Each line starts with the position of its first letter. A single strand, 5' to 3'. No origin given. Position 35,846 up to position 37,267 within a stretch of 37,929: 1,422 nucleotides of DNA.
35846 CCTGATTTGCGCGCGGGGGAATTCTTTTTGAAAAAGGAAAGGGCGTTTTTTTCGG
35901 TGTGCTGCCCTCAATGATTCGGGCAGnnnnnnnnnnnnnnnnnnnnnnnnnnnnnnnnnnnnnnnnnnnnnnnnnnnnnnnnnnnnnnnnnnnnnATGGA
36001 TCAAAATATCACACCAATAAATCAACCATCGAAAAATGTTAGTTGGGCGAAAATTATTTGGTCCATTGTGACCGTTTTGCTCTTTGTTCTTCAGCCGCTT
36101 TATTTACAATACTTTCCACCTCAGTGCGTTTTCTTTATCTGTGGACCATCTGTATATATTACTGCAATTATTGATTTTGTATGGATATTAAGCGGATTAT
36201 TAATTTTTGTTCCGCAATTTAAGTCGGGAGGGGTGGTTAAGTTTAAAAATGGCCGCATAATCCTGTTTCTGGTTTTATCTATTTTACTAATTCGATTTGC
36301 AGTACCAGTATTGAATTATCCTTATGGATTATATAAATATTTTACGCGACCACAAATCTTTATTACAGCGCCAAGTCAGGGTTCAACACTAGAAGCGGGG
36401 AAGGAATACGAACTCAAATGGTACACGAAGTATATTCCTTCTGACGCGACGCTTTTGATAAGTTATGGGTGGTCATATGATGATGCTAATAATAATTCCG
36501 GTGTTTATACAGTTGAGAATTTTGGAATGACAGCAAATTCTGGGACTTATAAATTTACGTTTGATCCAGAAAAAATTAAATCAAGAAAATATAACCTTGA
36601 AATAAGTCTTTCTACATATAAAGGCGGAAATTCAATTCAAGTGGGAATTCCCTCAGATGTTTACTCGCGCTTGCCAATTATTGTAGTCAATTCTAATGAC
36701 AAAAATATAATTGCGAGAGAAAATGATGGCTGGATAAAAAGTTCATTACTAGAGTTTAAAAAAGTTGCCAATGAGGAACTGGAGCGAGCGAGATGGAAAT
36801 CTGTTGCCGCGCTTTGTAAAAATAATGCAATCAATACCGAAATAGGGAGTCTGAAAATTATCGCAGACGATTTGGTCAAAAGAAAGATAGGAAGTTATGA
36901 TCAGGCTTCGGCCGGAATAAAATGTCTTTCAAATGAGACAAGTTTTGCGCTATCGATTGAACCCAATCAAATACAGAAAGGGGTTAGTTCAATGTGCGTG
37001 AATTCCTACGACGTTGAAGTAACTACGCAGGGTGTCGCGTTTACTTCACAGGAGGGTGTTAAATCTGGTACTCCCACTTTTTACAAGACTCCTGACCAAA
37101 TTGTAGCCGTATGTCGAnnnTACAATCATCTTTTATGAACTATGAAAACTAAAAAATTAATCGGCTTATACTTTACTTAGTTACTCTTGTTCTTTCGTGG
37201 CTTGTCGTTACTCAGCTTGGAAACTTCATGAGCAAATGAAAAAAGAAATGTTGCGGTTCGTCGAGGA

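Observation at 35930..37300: AT-rich islet encoding a polytopic surface protein, adjacent to a tRNA cluster and bounded by the shared palindrome.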

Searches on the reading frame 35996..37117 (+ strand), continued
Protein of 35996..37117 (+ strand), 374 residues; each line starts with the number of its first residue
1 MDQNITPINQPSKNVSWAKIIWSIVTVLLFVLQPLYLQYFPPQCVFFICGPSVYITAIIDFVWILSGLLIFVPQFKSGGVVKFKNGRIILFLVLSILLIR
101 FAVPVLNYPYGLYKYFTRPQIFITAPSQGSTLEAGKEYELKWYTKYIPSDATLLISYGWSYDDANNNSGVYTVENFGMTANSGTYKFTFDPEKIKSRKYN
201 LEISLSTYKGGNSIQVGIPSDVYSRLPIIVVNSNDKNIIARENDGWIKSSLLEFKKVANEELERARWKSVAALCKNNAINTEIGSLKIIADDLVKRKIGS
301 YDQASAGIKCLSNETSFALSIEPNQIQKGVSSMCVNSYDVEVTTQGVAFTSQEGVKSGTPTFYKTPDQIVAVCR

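Call 105: find_encoding_contigs(protein=P0006, flank=8000, max_places=3)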
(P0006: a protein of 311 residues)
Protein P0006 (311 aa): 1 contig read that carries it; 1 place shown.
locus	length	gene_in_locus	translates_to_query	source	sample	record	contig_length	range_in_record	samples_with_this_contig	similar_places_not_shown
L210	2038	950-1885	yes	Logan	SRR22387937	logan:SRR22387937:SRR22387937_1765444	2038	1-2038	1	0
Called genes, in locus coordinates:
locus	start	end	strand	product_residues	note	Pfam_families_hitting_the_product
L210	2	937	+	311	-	?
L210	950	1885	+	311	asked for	-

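Call 110: find_encoding_contigs(protein=P0001, flank=3000, max_places=4)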
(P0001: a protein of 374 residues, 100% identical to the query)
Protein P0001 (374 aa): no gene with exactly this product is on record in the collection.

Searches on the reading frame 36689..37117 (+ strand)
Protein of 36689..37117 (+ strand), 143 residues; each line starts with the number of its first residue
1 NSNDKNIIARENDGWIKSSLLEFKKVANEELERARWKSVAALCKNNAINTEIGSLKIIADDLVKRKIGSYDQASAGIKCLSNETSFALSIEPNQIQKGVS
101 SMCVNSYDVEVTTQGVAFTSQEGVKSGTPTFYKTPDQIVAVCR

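Call 54: search_solved_structures(query=A4, max_evalue=10)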
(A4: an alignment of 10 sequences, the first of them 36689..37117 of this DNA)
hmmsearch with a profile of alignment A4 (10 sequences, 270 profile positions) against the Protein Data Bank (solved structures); distinct sequences matched with E-value up to 10: 3.
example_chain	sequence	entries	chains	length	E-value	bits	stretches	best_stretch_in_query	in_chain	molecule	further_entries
2if7_A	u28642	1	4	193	0.006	19.3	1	26-112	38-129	SLAM family member 6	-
8cm1_A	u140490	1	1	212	0.16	14.6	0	24-75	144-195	Outer-membrane lipoprotein LolB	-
7kew_J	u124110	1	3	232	0.43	13.2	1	18-117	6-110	BDBV-43 Fab light chain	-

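Call 58: predict_structure(alignment_id=A4)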
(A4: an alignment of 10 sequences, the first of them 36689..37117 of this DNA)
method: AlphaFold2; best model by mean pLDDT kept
length: 143 residues; sequences in the alignment: 10
mean_pLDDT: 85.6   pTM: 0.82
mean pLDDT of the five models: 85.6, 83.7, 83.5, 83.3, 83.0
residues with pLDDT >= 90: 75; 70-90: 44; 50-70: 24; < 50: 0
segments of 3 or more residues with pLDDT < 50: none
pLDDT, mean of each block of 10 residues (from residue 1): 75 93 88 68 95 93 95 97 93 76 84 68 85 87 90
secondary structure, 60 per line:
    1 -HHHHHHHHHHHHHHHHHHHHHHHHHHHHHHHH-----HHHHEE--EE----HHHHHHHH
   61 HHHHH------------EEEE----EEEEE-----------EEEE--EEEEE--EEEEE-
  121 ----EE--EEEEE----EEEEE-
elements in order: H2-33 H39-42 H53-65 E78-81 E86-90 E102-105 E108-112 E115-119 E129-133 E138-142

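Call 73: find_homologous_proteins(query=A5, max_evalue=0.001)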
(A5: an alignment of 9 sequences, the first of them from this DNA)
Query A5 (9 sequences) (143 aa, profile of the alignment): 1 proteins with E <= 0.001 among 991 candidates.
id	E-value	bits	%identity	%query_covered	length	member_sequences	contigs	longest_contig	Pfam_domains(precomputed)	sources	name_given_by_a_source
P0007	4.6e-19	86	65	64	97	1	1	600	-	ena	-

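Call 77: fold_search(model_id=the predicted structure, library=pdb)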
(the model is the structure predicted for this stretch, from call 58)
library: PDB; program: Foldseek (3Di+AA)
matches with E <= 10: 105; with E <= 0.001: 0
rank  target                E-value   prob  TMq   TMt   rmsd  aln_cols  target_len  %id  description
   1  2ope_D                3.4e-01  0.23  0.31  0.37   8.9       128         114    9  Crystal structure of the Neisseria meningitidis minor Type IV pilin, PilX, in space group P43 (released 2007-10-23)
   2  9gnz_N                7.1e-01  0.07  0.22  0.09  15.6       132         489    9  Salmonella cap-filament complex (released 2025-04-09)
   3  9iwq                  7.1e-01  0.05  0.21  0.10  19.7       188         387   13  Salmonella enterica serovar Typhimurium FliC(G426A)delta(204-292) forming the L-type straight filament (released 2024-08-07)
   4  2ope_C                9.6e-01  0.14  0.30  0.38   8.0       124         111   10  Crystal structure of the Neisseria meningitidis minor Type IV pilin, PilX, in space group P43 (released 2007-10-23)
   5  9gnz_B                1.0e+00  0.08  0.21  0.09  12.4       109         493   10  Salmonella cap-filament complex (released 2025-04-09)
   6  2ope_A                1.2e+00  0.09  0.30  0.35   9.4       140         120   11  Crystal structure of the Neisseria meningitidis minor Type IV pilin, PilX, in space group P43 (released 2007-10-23)
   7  8s7a                  1.2e+00  0.04  0.15  0.24  13.8        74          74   15  HSPB8acd-C99S/F155T/A156S (released 2025-03-12)
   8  6rv5_A                1.5e+00  0.07  0.14  0.06  15.0        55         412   18  X-ray structure of the levansucrase from Erwinia tasmaniensis in complex with levanbiose (released 2020-04-01)
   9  9eto_A                1.7e+00  0.12  0.18  0.08   3.0        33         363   24  PsiK from Psilocybe cubensis (released 2024-11-06)
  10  7otc_U                1.9e+00  0.04  0.12  0.17  17.1        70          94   11  Cryo-EM structure of an Escherichia coli 70S ribosome in complex with elongation factor G and the antibiotic Argyrin B (released 2022-05-11)
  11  5lbf                  2.0e+00  0.02  0.18  0.13  15.1       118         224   15  HIF prolyl hydroxylase 2 (PHD2/EGLN1) K293K/G294E variant in complex with Mn(II) and N-[(1-chloro-4-hydroxyisoquinolin-3 (released 2016-08-31)
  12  9ime_A                2.3e+00  0.04  0.24  0.23  13.7       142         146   11  Pilin PilA from Burkholderia thailandensis with bromide ions (released 2025-07-09)
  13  2w7q_A                2.6e+00  0.02  0.19  0.15  17.5       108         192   12  Structure of Pseudomonas aeruginosa LolA (released 2009-12-29)
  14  8qj5_A                2.7e+00  0.05  0.14  0.06  15.0        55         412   20  Crystal structure of the Levansucrase beta from Pseudomonas syringae pv. actinidiae (released 2024-09-25)
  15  7ehr                  2.9e+00  0.05  0.14  0.06  10.5        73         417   15  Levansucrase from Brenneria sp. EniD 312 at 1.33 angstroms resolution (released 2022-04-20)
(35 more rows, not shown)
